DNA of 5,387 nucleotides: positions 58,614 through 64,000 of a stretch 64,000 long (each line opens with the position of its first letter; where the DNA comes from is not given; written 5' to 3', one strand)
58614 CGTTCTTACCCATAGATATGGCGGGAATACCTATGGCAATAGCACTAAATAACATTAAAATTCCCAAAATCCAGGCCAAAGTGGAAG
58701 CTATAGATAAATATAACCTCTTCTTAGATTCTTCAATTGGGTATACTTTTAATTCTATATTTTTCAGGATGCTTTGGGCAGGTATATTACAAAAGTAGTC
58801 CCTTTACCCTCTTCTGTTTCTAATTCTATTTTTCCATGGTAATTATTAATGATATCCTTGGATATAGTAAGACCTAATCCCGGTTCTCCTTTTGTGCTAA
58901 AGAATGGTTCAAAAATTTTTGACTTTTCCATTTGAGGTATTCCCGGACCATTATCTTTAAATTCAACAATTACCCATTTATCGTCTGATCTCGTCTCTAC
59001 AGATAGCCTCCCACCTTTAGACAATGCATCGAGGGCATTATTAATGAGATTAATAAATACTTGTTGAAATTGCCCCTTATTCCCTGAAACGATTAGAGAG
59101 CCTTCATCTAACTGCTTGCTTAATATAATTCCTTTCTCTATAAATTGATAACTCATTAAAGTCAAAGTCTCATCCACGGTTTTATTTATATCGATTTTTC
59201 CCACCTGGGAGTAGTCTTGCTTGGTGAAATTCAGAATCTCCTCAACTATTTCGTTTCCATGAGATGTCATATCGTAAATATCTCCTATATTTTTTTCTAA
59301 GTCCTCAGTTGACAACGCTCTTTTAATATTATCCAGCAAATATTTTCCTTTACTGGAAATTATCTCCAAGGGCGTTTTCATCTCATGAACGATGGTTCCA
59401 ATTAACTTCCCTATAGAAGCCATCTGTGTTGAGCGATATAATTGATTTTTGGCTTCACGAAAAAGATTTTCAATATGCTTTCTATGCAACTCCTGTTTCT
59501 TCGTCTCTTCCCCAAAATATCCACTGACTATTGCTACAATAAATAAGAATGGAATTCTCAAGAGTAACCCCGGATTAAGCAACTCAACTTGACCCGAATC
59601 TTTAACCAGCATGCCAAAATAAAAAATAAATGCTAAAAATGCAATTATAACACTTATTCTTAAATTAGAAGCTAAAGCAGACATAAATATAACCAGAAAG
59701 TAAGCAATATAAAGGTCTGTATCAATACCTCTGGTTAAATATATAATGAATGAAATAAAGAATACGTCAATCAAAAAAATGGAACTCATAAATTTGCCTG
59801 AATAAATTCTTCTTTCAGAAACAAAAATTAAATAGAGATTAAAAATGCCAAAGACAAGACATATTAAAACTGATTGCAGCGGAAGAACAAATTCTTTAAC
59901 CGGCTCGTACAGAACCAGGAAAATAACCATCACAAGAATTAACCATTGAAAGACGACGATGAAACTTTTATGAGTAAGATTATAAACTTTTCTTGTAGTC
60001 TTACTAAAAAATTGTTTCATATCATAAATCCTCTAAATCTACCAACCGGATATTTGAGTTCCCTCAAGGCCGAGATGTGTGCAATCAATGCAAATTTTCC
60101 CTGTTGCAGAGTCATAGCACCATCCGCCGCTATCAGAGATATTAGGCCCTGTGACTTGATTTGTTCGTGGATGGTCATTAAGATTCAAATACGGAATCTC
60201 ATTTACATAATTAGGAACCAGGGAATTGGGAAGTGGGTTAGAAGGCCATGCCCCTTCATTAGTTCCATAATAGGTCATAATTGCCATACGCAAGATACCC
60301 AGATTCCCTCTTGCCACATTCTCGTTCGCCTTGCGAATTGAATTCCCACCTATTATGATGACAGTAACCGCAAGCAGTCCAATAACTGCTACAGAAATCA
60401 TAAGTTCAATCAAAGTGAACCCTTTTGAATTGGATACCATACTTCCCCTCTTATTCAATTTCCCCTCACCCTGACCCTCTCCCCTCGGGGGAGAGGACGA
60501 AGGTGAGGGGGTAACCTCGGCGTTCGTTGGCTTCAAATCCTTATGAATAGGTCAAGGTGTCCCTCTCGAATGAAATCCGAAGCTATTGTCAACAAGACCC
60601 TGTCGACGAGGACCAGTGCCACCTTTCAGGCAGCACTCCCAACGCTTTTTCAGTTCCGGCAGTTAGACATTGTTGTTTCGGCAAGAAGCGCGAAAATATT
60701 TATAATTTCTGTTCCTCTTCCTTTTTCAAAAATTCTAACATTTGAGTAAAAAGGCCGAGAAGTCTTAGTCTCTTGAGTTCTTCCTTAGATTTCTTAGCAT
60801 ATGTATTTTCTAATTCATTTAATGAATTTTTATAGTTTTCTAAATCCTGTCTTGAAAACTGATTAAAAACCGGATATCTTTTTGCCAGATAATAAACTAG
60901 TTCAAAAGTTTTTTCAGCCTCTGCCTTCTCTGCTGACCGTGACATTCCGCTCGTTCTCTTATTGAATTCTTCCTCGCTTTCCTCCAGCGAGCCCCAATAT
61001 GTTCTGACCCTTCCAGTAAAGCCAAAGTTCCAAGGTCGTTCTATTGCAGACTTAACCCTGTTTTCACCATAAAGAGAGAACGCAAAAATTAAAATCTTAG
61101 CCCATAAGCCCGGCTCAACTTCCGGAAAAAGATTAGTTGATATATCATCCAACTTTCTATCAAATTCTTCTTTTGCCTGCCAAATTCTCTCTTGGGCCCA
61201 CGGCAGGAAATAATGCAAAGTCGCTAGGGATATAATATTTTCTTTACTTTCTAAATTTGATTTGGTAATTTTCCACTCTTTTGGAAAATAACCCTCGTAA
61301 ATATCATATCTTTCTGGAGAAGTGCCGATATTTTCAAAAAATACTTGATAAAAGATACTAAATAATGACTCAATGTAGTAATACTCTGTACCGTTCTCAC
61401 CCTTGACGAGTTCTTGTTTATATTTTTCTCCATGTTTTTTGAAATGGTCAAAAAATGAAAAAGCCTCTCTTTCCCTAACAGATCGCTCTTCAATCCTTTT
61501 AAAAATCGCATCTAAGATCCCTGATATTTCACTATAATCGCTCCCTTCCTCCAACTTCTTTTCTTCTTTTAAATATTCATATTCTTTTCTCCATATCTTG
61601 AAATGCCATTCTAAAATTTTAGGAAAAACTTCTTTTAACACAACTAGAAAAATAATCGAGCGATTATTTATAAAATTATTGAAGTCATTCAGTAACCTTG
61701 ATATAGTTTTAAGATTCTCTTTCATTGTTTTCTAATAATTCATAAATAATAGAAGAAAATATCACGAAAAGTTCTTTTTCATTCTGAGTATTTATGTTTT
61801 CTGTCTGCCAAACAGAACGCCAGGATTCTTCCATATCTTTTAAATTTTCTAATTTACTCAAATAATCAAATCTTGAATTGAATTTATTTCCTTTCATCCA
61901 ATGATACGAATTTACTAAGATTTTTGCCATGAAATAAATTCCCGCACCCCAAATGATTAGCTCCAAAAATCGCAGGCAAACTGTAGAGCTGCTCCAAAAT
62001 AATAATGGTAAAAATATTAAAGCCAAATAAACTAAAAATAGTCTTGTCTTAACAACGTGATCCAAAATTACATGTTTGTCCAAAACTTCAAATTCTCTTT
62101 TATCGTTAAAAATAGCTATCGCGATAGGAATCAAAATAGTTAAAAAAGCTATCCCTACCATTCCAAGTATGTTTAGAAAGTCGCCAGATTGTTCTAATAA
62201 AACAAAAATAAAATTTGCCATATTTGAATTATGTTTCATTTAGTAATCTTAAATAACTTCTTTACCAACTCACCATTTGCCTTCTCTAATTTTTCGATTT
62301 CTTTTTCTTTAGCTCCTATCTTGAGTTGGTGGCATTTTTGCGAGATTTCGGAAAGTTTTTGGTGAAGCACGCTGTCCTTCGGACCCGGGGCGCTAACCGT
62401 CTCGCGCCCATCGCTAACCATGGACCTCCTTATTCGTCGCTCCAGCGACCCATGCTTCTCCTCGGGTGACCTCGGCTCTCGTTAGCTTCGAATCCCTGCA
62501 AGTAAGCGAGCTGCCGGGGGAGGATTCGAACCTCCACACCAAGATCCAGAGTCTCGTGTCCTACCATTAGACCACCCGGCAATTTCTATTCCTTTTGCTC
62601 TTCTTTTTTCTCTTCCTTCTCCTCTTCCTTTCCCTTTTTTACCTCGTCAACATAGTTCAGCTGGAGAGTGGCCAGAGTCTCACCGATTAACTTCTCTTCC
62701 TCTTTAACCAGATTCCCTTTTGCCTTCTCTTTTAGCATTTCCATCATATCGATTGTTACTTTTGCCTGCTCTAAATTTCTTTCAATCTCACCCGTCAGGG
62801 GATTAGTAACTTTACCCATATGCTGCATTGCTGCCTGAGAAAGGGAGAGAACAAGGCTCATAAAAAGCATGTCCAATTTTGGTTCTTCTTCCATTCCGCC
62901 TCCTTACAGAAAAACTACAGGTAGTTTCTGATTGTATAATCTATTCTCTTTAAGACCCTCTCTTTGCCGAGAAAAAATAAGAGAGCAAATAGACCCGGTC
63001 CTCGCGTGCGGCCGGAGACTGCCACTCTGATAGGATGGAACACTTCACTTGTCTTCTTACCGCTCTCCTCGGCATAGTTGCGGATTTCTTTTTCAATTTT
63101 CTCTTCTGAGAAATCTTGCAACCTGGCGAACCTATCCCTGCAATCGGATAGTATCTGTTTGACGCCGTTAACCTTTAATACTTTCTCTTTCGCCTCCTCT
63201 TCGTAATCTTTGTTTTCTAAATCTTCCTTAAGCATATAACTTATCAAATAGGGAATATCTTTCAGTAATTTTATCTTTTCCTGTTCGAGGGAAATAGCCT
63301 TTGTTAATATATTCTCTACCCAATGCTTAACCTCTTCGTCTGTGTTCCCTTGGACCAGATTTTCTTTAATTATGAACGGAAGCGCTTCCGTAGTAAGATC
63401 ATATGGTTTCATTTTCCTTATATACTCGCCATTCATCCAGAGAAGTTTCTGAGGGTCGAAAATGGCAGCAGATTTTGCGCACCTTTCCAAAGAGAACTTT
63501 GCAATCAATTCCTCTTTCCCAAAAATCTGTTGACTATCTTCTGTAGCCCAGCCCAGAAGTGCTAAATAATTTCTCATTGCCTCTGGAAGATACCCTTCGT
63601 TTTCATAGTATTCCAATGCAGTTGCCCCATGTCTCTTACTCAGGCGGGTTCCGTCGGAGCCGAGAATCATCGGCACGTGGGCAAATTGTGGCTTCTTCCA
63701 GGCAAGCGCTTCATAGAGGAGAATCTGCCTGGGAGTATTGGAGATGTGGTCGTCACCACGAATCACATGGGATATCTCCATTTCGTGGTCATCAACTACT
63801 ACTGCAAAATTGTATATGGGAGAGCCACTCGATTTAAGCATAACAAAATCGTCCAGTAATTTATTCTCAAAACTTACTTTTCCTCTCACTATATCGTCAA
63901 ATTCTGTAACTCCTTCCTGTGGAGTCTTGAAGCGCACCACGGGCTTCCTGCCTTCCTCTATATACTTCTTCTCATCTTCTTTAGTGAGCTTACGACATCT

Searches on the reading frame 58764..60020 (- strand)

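Call 62: search_protein_families(library=pfam, proteins=[window:58764-60020:-], max_evalue=0.00001)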
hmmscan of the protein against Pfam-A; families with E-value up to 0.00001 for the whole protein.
window:58764-60020:- (418 aa): 3 families
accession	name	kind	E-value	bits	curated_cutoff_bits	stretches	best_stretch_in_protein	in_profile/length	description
PF02518.31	HATPase_c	-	2.2e-25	89.7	26.4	1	316-417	4-110/111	Histidine kinase-, DNA gyrase B-, and HSP90-like ATPase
PF14501.12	HATPase_c_5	-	2.4e-07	31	22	1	318-406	6-94/102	GHKL domain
PF00512.31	HisKA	-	7.5e-07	29.5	26.9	1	204-269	3-64/66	His Kinase A (phospho-acceptor) domain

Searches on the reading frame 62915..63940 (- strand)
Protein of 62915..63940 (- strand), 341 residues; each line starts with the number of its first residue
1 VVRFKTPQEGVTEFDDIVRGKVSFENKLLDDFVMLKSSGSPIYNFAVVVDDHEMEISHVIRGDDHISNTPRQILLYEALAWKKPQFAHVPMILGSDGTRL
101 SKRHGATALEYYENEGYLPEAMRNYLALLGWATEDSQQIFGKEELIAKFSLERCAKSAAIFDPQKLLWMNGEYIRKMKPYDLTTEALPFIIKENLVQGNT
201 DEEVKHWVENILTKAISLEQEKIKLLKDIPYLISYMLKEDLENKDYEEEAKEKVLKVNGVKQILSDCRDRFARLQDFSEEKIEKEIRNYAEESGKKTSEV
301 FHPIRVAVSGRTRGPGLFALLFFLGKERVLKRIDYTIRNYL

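Call 62: search_protein_families(library=pfam, proteins=[window:62915-63940:-], max_evalue=0.00001)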
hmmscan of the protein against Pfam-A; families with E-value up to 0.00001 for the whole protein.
window:62915-63940:- (341 aa): 2 families
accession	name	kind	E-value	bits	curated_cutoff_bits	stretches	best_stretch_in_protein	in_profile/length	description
PF00749.27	tRNA-synt_1c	-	3.8e-51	174.3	23.4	1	1-168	145-314/314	tRNA synthetases class I (E and Q), catalytic domain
PF19269.4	Anticodon_2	-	2e-29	103.2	23.6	1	204-337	6-141/141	Anticodon binding domain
